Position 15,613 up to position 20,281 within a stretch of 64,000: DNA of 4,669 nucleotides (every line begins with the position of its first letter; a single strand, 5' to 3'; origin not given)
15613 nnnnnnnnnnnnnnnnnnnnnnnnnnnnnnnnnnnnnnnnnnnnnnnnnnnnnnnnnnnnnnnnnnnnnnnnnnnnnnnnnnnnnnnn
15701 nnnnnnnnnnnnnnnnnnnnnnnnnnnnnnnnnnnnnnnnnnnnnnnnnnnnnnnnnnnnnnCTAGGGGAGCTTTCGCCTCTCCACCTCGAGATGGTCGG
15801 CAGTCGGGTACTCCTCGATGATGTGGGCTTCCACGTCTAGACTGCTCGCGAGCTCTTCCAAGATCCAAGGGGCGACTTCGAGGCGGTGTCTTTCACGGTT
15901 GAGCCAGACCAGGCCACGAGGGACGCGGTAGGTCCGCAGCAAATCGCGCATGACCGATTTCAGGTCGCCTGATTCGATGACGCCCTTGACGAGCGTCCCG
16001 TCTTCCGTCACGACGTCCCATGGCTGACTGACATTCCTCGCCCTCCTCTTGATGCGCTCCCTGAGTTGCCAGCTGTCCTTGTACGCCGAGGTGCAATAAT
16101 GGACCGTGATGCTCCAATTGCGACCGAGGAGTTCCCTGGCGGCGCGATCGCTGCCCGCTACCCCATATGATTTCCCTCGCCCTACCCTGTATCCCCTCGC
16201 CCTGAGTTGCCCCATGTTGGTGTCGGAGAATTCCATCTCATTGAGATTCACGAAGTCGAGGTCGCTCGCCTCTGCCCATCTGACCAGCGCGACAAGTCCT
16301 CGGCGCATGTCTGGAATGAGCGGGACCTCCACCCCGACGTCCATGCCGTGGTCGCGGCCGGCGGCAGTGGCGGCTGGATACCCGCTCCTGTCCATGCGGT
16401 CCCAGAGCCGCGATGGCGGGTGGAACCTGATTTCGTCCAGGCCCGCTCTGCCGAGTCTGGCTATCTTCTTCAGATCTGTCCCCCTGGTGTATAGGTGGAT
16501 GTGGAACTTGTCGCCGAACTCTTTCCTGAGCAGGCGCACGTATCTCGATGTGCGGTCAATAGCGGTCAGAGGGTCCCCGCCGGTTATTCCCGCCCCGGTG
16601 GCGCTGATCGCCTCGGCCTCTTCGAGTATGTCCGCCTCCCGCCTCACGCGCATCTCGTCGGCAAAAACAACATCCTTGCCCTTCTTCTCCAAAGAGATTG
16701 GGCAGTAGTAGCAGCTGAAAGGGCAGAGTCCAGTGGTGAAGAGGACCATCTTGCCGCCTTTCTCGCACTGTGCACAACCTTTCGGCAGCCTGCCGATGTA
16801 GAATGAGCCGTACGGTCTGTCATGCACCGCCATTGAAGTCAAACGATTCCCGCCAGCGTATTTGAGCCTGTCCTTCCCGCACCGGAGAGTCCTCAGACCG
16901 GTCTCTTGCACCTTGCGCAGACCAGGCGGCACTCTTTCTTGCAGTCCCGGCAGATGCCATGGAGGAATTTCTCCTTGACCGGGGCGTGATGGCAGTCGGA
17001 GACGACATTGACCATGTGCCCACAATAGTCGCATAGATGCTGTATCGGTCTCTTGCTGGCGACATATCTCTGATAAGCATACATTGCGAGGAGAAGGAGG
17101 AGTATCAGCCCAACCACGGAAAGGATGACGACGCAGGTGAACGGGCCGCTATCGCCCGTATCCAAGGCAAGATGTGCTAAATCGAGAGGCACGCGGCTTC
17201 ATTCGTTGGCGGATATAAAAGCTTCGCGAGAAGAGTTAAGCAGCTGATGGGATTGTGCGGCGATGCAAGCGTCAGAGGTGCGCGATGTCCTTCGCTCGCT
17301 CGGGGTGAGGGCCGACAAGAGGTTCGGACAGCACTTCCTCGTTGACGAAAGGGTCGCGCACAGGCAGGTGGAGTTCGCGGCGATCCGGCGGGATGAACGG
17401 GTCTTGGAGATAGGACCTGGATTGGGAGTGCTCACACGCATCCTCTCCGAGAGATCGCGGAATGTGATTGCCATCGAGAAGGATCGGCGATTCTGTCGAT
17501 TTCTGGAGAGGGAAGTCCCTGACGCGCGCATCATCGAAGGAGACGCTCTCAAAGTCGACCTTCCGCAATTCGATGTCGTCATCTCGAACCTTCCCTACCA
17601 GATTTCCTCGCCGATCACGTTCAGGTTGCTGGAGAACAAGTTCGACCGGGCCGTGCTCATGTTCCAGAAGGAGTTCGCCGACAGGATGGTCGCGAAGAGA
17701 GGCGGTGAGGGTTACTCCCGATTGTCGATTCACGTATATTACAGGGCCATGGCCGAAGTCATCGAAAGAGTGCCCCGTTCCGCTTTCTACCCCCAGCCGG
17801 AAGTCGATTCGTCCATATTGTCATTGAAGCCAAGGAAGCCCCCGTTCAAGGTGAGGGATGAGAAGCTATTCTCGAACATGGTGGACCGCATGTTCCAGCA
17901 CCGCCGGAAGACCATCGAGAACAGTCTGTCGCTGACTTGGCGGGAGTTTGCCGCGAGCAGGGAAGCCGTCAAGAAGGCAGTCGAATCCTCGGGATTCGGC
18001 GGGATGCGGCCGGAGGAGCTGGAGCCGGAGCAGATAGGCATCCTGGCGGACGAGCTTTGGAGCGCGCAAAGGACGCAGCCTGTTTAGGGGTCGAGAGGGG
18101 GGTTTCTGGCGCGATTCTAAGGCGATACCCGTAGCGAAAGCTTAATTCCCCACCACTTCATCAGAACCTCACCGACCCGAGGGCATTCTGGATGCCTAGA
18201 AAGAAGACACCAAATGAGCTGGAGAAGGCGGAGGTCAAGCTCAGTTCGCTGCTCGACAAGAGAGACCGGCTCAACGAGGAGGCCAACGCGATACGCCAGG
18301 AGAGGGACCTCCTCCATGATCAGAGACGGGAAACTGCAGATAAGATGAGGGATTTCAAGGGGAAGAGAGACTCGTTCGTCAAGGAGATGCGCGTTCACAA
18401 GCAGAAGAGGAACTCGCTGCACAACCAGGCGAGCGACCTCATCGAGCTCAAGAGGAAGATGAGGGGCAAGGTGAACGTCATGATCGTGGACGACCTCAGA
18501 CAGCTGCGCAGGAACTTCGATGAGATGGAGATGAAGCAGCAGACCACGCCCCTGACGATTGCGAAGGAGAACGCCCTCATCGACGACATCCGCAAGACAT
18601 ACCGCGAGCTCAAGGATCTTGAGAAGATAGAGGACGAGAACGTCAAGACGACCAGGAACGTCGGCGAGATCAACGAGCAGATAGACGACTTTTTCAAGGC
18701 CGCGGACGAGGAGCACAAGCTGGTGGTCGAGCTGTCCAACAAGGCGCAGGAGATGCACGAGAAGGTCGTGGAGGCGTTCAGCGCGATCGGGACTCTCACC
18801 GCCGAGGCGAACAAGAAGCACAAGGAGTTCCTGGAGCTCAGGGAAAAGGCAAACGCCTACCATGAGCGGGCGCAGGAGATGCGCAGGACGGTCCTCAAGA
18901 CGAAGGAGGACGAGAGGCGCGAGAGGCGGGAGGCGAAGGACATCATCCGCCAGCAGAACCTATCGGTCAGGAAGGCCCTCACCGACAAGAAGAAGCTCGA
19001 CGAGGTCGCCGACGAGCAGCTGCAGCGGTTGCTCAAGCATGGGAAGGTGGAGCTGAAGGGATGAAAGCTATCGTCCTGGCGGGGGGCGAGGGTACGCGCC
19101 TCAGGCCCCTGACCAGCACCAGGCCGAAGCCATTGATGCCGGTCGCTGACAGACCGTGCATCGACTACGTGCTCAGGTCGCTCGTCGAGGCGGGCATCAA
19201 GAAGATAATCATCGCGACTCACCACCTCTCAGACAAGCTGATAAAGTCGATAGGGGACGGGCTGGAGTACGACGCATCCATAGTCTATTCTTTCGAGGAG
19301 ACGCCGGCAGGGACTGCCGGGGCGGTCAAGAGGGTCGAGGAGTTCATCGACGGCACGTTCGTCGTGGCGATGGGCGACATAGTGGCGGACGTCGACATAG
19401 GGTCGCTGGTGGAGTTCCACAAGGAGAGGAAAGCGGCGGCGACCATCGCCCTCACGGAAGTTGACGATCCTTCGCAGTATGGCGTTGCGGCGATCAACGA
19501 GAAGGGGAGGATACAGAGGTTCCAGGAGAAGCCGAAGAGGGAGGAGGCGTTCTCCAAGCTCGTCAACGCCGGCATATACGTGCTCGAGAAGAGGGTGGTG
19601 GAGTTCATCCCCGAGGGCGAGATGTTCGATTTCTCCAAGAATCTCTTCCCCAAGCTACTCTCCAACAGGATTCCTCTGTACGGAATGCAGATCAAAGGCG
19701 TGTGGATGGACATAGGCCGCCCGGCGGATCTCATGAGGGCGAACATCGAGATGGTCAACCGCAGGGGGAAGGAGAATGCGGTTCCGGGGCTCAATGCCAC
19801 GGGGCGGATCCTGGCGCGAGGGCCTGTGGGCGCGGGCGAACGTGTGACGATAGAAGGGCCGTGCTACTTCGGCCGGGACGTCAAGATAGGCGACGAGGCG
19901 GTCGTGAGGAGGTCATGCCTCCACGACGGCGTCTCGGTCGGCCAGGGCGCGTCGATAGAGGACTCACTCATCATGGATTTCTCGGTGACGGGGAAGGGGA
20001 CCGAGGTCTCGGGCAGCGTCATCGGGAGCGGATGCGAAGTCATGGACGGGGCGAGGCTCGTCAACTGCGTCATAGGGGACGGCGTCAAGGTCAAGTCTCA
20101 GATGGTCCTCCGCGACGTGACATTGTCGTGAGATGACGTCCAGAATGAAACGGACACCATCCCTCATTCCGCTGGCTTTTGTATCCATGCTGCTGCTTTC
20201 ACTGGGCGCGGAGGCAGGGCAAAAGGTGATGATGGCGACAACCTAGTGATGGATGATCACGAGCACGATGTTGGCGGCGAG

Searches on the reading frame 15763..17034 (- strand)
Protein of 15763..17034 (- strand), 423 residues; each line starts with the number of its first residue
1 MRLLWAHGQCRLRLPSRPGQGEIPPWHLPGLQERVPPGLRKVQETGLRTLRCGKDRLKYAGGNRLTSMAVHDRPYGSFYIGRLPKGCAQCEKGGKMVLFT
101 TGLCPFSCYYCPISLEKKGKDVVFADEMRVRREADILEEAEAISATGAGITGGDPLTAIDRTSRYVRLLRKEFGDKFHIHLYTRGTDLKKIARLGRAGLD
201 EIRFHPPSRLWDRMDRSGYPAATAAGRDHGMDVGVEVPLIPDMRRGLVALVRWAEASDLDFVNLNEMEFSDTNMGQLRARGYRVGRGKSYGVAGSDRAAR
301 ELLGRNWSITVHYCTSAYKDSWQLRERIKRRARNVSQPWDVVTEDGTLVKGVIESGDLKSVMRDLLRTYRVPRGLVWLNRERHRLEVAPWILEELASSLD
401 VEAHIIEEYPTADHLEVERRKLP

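Call 40: search_protein_families(library=pfam, proteins=[window:15763-17034:-])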
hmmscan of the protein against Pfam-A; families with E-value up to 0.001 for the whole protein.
window:15763-17034:- (423 aa): 2 families
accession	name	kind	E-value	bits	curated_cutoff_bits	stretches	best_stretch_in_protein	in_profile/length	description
PF04055.27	Radical_SAM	-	5e-11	43.5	29.5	1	100-204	3-107/166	Radical SAM superfamily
PF13353.11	Fer4_12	-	8.2e-06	26.6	22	1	93-191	5-97/137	4Fe-4S single cluster domain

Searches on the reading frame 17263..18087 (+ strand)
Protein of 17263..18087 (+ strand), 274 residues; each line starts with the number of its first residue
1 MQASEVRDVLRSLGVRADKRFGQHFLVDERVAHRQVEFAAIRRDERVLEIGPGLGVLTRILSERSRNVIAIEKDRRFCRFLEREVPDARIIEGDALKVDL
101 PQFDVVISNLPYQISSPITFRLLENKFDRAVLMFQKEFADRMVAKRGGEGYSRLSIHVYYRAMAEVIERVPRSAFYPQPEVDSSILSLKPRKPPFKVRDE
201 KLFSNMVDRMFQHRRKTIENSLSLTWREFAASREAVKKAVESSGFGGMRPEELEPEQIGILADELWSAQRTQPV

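Call 40: search_protein_families(library=pfam, proteins=[window:17263-18087:+])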
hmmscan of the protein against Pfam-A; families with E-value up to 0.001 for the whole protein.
window:17263-18087:+ (274 aa): 4 families
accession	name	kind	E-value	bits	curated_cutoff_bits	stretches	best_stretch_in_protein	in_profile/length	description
PF00398.26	RrnaAD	-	6.2e-56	189.8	24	1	17-227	4-229/263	Ribosomal RNA adenine dimethylase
PF13649.12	Methyltransf_25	-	8.8e-06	26.8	27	1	47-112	1-74/97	Methyltransferase domain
PF08241.18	Methyltransf_11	-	5.7e-05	24.1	21.2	1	48-109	1-67/95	Methyltransferase domain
PF05175.20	MTS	-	0.00077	19.6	23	0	43-146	31-142/170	Methyltransferase small domain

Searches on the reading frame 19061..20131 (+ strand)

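Call 40: search_protein_families(library=pfam, proteins=[window:19061-20131:+])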
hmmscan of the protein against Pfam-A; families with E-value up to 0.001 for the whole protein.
window:19061-20131:+ (356 aa): 6 families
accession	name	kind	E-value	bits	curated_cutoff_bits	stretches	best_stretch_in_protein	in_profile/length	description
PF00483.29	NTP_transferase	-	5e-56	190.5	21.2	1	2-229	1-240/245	Nucleotidyl transferase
PF25084.1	LbH_EIF2B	-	2e-12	47.5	54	1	259-349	13-104/105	EIF2B subunit epsilon LbH domain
PF12804.13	NTP_transf_3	-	1.1e-09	39.1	27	1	3-127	1-118/160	MobA-like NTP transferase domain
PF24894.1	Hexapep_GlmU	-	2.4e-08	34.5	23.3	1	279-332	29-82/104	GlmU-like, C-terminal hexapeptide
PF00132.30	Hexapep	-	5.1e-06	26.4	27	0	318-346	1-30/36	Bacterial transferase hexapeptide (six repeats)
PF16314.11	DUF4954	-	0.00026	20.2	26.2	1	259-352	177-262/433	Domain of unknown function (DUF4954)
